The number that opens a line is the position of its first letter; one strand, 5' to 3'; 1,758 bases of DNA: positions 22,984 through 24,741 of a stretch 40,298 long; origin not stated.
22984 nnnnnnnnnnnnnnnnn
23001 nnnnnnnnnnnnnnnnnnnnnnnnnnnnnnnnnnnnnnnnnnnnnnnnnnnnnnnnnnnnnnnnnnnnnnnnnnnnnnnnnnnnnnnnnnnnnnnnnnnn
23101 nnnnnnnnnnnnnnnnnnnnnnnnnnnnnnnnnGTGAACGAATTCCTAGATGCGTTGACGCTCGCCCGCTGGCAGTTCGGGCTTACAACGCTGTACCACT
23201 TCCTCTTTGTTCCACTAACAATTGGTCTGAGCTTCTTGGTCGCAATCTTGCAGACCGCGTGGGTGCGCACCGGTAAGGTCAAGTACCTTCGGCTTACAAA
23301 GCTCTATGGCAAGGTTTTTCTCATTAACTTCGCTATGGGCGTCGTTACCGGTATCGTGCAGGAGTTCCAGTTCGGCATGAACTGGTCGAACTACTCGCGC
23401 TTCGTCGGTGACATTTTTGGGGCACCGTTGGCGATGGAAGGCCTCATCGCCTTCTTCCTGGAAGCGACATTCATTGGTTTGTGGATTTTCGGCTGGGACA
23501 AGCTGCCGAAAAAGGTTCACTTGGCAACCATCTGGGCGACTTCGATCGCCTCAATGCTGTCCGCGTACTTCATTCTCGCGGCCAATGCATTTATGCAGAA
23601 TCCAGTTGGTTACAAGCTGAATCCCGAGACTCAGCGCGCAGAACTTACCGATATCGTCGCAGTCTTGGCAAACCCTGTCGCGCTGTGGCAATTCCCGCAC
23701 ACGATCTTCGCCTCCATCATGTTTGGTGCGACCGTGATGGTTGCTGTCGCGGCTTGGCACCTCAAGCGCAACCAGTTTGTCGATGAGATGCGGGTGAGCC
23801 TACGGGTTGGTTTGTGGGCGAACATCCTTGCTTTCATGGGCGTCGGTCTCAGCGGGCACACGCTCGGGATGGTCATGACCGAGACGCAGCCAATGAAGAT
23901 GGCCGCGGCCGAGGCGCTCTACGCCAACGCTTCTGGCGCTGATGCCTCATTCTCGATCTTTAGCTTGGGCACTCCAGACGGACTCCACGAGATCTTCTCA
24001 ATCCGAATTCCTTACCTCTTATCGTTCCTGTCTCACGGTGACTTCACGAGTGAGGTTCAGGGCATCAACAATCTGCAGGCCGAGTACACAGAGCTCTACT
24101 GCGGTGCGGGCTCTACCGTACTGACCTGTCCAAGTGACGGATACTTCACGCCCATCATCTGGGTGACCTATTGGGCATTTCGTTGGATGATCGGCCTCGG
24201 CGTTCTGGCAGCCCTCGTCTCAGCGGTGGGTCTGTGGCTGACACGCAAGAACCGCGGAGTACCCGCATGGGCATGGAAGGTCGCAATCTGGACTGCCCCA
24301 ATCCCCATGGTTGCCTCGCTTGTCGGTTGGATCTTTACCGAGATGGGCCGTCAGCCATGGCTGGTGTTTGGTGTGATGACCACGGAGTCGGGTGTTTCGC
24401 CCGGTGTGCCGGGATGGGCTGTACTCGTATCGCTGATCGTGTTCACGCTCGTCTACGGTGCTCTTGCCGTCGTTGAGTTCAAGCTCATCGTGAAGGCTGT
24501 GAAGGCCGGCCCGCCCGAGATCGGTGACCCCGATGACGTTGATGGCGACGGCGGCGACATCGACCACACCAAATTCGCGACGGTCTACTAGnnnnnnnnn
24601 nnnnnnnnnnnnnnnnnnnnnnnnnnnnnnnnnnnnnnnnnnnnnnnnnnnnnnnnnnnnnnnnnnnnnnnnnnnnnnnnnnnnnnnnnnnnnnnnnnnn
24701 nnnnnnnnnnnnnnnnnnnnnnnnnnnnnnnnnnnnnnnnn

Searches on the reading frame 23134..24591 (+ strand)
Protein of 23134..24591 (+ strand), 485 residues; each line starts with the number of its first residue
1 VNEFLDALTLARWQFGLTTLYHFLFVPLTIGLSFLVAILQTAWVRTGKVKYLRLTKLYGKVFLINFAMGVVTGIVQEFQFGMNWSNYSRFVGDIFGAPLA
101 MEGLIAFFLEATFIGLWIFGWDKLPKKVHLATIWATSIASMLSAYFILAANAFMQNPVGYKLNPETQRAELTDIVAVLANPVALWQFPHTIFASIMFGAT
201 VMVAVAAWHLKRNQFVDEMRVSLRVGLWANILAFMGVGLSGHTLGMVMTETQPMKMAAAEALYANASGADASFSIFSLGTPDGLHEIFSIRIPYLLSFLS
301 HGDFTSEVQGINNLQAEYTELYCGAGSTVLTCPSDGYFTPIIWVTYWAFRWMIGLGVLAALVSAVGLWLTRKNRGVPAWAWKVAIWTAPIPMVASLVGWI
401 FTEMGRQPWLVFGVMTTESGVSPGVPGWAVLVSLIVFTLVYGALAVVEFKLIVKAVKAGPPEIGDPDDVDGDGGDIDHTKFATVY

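Call 24: search_protein_families(library=pfam, proteins=[window:23134-24591:+], max_evalue=0.001)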
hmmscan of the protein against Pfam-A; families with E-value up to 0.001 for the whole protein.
window:23134-24591:+ (485 aa): 1 family
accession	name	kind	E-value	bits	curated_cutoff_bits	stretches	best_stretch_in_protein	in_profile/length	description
PF01654.22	Cyt_bd_oxida_I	-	7.2e-159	529.3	26.2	1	10-460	1-418/418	Cytochrome bd terminal oxidase subunit I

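Call 67: find_encoding_contigs(protein=window:23134-24591:+, flank=1000, max_places=3)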
Protein window:23134-24591:+ (485 aa): no gene with exactly this product is on record in the collection.
